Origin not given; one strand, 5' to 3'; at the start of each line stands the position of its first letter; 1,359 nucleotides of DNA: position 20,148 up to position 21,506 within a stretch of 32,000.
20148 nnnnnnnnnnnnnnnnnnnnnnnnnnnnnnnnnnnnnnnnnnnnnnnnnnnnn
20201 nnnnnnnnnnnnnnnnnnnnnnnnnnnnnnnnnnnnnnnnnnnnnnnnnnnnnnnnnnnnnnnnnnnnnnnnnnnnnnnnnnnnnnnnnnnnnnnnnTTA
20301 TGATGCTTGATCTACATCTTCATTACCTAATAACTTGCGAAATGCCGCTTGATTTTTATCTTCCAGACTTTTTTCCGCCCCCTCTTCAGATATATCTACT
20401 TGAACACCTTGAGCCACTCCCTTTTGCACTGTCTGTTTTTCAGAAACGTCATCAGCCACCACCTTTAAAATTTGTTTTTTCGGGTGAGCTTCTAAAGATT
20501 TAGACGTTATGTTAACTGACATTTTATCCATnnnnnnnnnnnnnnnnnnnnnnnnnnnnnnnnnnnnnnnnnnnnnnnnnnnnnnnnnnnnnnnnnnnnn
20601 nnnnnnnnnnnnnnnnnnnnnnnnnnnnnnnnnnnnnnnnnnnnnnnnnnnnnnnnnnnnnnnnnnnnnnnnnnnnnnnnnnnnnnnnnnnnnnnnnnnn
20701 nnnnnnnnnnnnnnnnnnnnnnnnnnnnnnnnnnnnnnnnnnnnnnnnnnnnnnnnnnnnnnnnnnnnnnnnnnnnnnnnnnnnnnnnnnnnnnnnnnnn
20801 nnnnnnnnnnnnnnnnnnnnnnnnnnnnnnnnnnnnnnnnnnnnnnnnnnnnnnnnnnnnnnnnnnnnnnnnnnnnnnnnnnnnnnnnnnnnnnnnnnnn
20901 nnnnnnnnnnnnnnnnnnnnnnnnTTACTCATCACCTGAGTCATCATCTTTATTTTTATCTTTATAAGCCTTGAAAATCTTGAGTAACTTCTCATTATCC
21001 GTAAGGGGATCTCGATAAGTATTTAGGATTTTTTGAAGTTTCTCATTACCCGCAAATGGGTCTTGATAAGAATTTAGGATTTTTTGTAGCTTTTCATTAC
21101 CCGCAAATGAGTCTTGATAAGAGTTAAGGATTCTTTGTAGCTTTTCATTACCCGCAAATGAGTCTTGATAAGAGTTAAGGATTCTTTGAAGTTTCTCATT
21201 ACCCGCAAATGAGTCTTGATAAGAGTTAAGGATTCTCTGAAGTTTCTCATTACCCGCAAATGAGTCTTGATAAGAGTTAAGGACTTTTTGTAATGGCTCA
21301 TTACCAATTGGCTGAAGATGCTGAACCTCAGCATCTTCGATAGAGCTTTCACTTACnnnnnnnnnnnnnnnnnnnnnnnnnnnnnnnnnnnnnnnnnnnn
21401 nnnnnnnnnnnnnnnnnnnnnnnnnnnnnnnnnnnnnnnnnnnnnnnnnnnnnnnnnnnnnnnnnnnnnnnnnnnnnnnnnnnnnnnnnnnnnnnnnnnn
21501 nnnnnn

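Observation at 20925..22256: Cassette-borne PIN-like nuclease fused to a 17-aa solenoid-like repeat tail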

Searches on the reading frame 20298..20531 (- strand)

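Call 7: search_protein_families(library=ncbifam, proteins=[window:20298-20531:-], max_evalue=1)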
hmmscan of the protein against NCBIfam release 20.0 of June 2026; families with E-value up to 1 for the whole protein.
window:20298-20531:- (77 aa): 1 family
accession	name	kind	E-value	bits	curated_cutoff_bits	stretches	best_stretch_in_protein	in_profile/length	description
NF050174.1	SMc00767_fam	equivalog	0.13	12.4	95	1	18-47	15-45/66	SMc00767 family acetate metabolism repressor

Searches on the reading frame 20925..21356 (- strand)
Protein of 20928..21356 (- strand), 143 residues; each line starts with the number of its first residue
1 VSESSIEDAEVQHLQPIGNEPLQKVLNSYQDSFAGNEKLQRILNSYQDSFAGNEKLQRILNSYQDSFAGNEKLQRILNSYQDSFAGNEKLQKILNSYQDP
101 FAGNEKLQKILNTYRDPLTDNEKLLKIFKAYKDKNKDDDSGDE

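Call 66: find_homologous_proteins(query=window:20925-21341:-, max_evalue=0.001)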
Query window:20925-21341:-: 8000 candidates shared short words with the query, none scored E <= 0.001.

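Call 74: predict_structure(protein=window:20928-21356:-)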
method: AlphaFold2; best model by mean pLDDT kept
length: 143 residues; sequences in the alignment: 1
mean_pLDDT: 47.8   pTM: 0.24
mean pLDDT of the five models: 47.8, 46.9, 45.0, 41.7, 41.5
residues with pLDDT >= 90: 0; 70-90: 0; 50-70: 41; < 50: 102
segments of 3 or more residues with pLDDT < 50: 1-18, 52-55, 57-105, 111-133, 139-143
pLDDT, mean of each block of 10 residues (from residue 1): 33 38 62 64 62 48 45 46 43 46 48 45 45 49 36
secondary structure, 60 per line:
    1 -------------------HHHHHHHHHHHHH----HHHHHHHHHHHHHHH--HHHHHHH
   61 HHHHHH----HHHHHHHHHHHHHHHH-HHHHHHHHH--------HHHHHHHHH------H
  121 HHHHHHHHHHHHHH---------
elements in order: H20-32 H37-51 H54-66 H71-86 H88-96 H105-113 H120-134
